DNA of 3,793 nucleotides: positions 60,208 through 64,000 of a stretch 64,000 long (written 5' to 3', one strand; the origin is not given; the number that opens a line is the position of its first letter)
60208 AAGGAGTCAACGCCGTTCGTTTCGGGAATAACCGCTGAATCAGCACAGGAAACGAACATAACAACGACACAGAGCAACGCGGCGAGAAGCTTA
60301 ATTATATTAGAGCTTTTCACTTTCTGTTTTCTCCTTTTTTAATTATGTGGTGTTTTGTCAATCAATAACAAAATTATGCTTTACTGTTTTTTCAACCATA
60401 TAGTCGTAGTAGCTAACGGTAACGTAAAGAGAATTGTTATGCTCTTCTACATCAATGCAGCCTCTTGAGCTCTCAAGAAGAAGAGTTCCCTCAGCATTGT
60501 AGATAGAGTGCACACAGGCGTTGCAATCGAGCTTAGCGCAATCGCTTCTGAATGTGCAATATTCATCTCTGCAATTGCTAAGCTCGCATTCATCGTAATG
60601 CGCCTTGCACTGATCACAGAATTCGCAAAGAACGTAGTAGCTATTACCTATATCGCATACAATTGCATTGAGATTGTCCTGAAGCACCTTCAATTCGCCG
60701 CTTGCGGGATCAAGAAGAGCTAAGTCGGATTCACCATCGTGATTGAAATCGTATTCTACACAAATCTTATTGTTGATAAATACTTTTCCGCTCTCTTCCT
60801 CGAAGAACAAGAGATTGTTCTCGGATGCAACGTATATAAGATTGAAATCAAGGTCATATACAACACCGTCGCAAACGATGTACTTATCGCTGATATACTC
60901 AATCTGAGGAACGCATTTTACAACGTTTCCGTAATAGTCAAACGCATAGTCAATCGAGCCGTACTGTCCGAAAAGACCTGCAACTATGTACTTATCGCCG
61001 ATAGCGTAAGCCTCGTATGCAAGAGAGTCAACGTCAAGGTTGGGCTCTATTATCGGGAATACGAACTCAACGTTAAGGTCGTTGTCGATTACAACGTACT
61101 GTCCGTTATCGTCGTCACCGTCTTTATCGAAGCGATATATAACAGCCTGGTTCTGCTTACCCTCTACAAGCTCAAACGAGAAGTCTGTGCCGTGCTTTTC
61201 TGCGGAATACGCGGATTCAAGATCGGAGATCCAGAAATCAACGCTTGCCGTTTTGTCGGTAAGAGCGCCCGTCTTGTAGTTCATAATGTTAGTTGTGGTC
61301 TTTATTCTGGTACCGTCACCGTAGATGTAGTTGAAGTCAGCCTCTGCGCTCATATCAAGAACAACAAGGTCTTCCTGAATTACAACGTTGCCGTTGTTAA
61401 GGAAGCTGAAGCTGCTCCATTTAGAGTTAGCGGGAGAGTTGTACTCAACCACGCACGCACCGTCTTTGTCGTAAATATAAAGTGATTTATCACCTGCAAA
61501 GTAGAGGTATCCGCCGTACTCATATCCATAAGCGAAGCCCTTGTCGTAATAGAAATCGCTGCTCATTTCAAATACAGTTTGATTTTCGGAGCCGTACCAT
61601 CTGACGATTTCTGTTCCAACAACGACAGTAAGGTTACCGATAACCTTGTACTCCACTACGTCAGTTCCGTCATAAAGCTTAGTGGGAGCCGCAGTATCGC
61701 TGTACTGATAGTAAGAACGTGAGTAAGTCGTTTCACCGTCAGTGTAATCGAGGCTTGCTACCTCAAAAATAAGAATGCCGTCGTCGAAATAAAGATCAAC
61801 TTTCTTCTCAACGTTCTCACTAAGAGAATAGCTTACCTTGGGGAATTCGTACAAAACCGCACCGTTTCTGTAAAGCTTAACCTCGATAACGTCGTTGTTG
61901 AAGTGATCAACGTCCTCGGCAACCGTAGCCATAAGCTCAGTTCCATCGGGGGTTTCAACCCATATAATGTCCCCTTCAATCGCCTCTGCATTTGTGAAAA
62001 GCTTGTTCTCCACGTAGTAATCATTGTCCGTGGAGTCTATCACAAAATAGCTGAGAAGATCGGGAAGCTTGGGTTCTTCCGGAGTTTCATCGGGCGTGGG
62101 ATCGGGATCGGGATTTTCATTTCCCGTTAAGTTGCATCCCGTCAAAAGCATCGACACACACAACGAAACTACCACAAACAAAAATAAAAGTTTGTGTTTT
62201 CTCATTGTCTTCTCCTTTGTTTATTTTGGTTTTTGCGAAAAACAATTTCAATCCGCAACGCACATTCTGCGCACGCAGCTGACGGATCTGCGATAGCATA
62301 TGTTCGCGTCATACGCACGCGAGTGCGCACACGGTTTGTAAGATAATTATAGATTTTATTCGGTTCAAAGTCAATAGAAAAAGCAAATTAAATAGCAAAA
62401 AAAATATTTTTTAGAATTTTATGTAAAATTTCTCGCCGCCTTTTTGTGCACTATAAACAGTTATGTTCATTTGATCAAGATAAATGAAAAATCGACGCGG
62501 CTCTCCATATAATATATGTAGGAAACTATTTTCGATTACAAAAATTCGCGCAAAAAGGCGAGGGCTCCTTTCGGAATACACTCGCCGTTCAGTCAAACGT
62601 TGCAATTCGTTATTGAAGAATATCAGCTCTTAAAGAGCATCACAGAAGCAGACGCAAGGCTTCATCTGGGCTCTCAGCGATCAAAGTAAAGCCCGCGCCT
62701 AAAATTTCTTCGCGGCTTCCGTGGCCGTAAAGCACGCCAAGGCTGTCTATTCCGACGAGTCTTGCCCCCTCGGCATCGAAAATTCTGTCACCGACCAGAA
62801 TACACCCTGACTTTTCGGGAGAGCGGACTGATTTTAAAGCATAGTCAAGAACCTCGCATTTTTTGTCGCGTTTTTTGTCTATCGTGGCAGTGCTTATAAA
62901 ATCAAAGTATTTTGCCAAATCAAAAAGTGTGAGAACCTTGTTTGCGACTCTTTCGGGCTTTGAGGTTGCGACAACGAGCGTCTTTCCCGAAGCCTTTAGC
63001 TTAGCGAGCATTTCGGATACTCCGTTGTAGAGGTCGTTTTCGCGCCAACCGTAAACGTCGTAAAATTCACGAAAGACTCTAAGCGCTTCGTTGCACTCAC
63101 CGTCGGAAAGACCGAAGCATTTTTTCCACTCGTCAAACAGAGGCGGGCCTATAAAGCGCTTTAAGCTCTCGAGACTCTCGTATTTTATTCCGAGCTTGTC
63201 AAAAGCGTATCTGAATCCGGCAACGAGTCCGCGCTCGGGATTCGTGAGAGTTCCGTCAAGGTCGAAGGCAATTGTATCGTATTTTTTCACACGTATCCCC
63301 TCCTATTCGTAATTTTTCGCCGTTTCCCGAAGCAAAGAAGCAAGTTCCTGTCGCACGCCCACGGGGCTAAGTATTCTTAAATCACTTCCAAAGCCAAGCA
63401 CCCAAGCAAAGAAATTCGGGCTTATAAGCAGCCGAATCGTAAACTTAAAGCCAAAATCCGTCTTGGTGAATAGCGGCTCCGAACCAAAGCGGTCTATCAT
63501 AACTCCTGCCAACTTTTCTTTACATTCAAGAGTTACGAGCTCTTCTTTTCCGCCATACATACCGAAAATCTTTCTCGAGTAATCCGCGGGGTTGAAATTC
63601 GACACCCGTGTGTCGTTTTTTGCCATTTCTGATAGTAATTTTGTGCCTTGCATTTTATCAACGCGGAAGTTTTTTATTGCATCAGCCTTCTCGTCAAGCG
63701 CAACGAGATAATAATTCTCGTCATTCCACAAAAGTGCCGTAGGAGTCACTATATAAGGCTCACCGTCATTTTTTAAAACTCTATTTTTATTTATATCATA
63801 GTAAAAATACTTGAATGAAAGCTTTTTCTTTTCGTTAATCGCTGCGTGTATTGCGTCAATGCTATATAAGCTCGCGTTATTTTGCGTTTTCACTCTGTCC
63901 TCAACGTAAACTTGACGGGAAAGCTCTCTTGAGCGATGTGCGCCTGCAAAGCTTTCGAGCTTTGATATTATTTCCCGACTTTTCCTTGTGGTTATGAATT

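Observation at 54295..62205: Operon of four paralogous, highly acidic lipoproteins of unknown function (about 7.9 kb)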

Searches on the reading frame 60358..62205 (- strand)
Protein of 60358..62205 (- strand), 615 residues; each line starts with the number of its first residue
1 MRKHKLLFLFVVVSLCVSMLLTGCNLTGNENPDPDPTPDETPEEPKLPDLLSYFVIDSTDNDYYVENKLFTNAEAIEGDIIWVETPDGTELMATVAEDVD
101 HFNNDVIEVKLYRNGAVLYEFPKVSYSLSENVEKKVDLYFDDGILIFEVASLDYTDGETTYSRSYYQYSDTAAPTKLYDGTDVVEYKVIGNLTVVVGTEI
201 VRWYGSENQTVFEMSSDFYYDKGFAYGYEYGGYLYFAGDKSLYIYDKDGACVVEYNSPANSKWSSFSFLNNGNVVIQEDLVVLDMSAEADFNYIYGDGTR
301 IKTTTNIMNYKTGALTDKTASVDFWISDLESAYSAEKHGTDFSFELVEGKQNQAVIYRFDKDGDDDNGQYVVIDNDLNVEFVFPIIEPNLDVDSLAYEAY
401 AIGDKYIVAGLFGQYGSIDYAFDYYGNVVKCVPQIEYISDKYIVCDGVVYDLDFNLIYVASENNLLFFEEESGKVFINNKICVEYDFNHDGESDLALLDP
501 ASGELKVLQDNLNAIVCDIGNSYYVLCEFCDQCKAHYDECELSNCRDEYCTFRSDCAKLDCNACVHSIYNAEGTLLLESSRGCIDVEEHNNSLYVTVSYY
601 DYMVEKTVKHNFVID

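Call 3: search_protein_families(library=pfam, proteins=[window:60358-62205:-], max_evalue=1)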
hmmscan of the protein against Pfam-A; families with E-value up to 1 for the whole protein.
window:60358-62205:- (615 aa): 1 family
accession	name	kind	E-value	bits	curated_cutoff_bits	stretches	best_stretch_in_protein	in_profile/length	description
PF15144.11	DUF4576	-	0.26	11.6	27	1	9-53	8-52/88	Domain of unknown function (DUF4576)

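Call 4: search_protein_families(library=ncbifam, proteins=[window:60358-62205:-], max_evalue=1)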
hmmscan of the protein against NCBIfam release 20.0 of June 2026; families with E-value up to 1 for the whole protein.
window:60358-62205:- (615 aa): 1 family
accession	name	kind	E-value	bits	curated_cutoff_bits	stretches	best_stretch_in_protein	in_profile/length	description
NF038215.1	acineto_lipo_PV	hypoth_equivalog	0.16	11.7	33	1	9-29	3-23/55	NF038215 family lipoprotein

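Call 14: find_homologous_proteins(query=A2, max_evalue=0.001)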
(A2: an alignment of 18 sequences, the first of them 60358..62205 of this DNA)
Query A2 (18 sequences) (615 aa, profile of the alignment): 7 proteins with E <= 0.001 among 8000 candidates.
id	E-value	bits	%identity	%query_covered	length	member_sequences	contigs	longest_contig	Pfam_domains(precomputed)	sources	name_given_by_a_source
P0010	1.3e-146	508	72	100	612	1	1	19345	-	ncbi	-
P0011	1.2e-143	498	99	100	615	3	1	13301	-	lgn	-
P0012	6.5e-141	489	59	100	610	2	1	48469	-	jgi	-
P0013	6.3e-120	420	78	100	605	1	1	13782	-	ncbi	-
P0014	2.3e-109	385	57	100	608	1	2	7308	-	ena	-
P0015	5.1e-103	364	54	97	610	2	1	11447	-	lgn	-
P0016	2.5e-18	84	32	7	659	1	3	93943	-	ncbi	-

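Call 16: find_encoding_contigs(protein=P0016, flank=10000, max_places=2)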
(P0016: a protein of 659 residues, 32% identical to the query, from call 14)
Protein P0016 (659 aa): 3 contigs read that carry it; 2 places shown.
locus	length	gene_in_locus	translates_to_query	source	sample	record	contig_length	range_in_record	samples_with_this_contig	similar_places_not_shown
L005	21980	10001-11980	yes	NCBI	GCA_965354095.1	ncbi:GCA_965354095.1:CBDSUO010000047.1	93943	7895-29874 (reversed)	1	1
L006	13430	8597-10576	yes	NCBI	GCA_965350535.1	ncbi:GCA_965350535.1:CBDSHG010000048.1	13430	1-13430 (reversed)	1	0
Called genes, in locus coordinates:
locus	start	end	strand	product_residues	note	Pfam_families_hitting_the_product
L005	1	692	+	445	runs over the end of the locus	PF02812:ELFV_dehydrog_N, PF00208:ELFV_dehydrog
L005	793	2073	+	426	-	-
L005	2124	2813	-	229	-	PF01226:Form_Nir_trans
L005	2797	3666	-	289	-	PF00106:adh_short, PF08659:KR (weak), PF13561:adh_short_C2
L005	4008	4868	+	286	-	PF01261:AP_endonuc_2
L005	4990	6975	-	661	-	PF00933:Glyco_hydro_3, PF01915:Glyco_hydro_3_C, PF14310:Fn3-like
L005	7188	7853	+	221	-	PF12833:HTH_18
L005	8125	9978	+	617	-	-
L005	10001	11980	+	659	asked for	-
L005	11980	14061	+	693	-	-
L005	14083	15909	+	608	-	-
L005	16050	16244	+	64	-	PF04324:Fer2_BFD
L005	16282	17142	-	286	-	PF00126:HTH_1, PF03466:LysR_substrate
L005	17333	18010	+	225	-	PF01168:Ala_racemase_N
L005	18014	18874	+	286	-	-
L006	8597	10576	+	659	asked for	-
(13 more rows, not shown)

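Call 62: find_encoding_contigs(protein=P0014, flank=3000, max_places=2)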
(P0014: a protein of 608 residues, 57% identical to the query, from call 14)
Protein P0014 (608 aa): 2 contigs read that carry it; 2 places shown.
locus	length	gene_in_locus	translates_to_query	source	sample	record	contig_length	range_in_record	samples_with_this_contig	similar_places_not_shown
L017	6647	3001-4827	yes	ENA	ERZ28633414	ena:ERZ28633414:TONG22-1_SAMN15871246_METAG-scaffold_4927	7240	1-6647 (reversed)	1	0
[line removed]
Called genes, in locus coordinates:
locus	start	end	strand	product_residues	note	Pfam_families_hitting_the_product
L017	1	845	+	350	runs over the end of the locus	-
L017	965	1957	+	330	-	PF13280:WYL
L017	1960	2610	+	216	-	PF00702:Hydrolase, PF08282:Hydrolase_3 (faint), PF12710:HAD, PF13419:HAD_2, PF13242:Hydrolase_like (weak)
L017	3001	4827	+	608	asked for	-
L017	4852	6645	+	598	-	?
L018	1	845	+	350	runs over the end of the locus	-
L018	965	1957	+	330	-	PF13280:WYL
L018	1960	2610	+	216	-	PF00702:Hydrolase, PF08282:Hydrolase_3 (faint), PF12710:HAD, PF13419:HAD_2, PF13242:Hydrolase_like (weak)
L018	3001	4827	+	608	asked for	-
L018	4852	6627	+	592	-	?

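Call 63: find_encoding_contigs(protein=P0015, flank=3000, max_places=2)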
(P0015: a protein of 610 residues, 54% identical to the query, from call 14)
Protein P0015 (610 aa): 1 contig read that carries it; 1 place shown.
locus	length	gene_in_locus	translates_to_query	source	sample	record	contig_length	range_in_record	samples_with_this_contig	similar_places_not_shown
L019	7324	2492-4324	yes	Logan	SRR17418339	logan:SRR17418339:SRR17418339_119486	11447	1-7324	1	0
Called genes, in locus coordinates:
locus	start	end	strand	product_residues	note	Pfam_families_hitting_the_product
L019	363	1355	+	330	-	PF13280:WYL, PF25583:WCX (weak)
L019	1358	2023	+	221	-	PF00702:Hydrolase, PF08282:Hydrolase_3 (faint), PF12710:HAD, PF13419:HAD_2, PF13242:Hydrolase_like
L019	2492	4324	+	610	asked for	-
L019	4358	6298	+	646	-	-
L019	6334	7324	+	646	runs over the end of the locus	-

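Call 64: find_encoding_contigs(protein=P0013, flank=3000, max_places=2)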
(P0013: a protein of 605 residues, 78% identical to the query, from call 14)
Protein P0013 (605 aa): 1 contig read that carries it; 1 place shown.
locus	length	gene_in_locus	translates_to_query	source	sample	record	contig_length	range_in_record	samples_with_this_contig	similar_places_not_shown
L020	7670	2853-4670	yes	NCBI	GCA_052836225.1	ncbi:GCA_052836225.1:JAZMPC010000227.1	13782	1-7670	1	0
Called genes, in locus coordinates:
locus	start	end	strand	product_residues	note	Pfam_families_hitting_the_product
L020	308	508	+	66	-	-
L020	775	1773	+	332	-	PF13280:WYL, PF25583:WCX (weak)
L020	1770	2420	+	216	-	PF00702:Hydrolase, PF12710:HAD, PF13419:HAD_2, PF13242:Hydrolase_like (weak)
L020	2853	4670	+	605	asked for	-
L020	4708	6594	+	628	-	-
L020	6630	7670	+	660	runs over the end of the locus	-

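Call 98: search_protein_families(library=padloc, proteins=[window:60358-62205:-], max_evalue=0.1)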
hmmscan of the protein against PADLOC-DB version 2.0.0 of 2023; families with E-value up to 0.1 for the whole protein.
window:60358-62205:- (615 aa): 0 families

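Call 99: search_protein_families(library=phrogs, proteins=[window:60358-62205:-], max_evalue=0.1)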
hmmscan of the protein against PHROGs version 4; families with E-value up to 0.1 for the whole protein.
window:60358-62205:- (615 aa): 2 families
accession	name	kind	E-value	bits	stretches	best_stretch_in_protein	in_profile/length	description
phrog_2316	-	unknown function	0.011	16.6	0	5-31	3-29/191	-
phrog_19525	-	unknown function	0.061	13.7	0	28-92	169-234/316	-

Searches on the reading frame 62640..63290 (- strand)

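Call 29: search_protein_families(library=pfam, proteins=[window:62640-63290:-], max_evalue=0.001)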
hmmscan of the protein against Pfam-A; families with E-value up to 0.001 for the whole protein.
window:62640-63290:- (216 aa): 4 families
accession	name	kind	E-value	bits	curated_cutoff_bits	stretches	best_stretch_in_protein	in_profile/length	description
PF13419.12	HAD_2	-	1.2e-26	94.3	23.8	1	7-186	1-178/178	Haloacid dehalogenase-like hydrolase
PF00702.32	Hydrolase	-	1.9e-21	77.8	26.4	1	4-180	1-191/191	haloacid dehalogenase-like hydrolase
PF12710.13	HAD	-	3.3e-08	34.6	27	1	7-174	1-186/189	haloacid dehalogenase-like hydrolase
PF13242.12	Hydrolase_like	-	2.8e-06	27.6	22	1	147-198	9-60/75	HAD-hyrolase-like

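Call 90: search_protein_families(library=ncbifam, proteins=[window:62640-63290:-], max_evalue=0.00001)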
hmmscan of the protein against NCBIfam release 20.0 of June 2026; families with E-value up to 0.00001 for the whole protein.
window:62640-63290:- (216 aa): 17 families
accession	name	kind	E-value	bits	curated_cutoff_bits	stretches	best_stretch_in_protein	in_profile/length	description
NF009695.0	PRK13222.1-2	equivalog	2.4e-24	86.1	225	1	2-214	4-221/226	phosphoglycolate phosphatase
NF009804.0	PRK13288.1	equivalog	7.3e-22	77.9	218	1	4-195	3-190/215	pyrophosphatase PpaX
TIGR01449.2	PGP_bact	equivalog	7.6e-20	71.4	180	1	7-215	1-213/213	phosphoglycolate phosphatase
TIGR01454.1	AHBA_synth_RP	hypoth_equivalog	1e-13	51.4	246.65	1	8-214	2-202/205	AHBA synthesis associated protein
NF009697.0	PRK13222.1-4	equivalog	4.5e-13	49.1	327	1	2-199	5-206/232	phosphoglycolate phosphatase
NF009698.0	PRK13223.1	equivalog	4.8e-13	48.9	466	1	7-192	16-206/272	phosphoglycolate phosphatase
NF009694.0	PRK13222.1-1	equivalog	1.9e-12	47.1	415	1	67-196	88-220/252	phosphoglycolate phosphatase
NF009700.0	PRK13226.1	equivalog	1.3e-10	41.4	342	1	6-193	14-201/229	phosphoglycolate phosphatase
TIGR02253.1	CTE7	subfamily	9e-09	35.4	169.75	1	86-190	94-198/221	TIGR02253 family HAD-type hydrolase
TIGR01549.1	HAD-SF-IA-v1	subfamily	5.5e-08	33.3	23.3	0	76-180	51-149/149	HAD-IA family hydrolase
TIGR01662.1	HAD-SF-IIIA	subfamily_domain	6.5e-08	32.8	44.6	0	82-182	21-134/141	HAD-IIIA family hydrolase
TIGR02254.1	YjjG_YfnB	equivalog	1.9e-07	30.8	159.9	1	74-184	86-194/223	YjjG family noncanonical pyrimidine nucleotidase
TIGR02252.1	DREG-2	subfamily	4.6e-07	29.8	155.2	1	71-183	89-201/203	HAD hydrolase, REG-2-like, family IA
TIGR01681.1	HAD-SF-IIIC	subfamily_domain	4.8e-07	30.7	35.75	0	85-156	33-107/132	HAD-IIIC family phosphatase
NF009696.0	PRK13222.1-3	equivalog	6.4e-07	29.3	359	1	59-190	58-190/223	N-acetylmuramic acid 6-phosphate phosphatase MupP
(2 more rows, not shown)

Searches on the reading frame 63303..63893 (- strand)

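Call 29: search_protein_families(library=pfam, proteins=[window:63303-63893:-], max_evalue=0.001)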
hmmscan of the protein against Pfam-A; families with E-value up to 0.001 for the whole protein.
window:63303-63893:- (196 aa): 3 families
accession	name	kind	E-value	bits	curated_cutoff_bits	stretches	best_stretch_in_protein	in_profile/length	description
PF13280.12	WYL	-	6.8e-11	42.5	21.8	1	13-84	4-68/70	WYL domain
PF25583.1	WCX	-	4.4e-07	30.6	23.9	1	119-191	4-75/76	WCX domain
PF05031.18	NEAT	-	0.00046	21.1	32.8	1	47-109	28-94/119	Iron Transport-associated domain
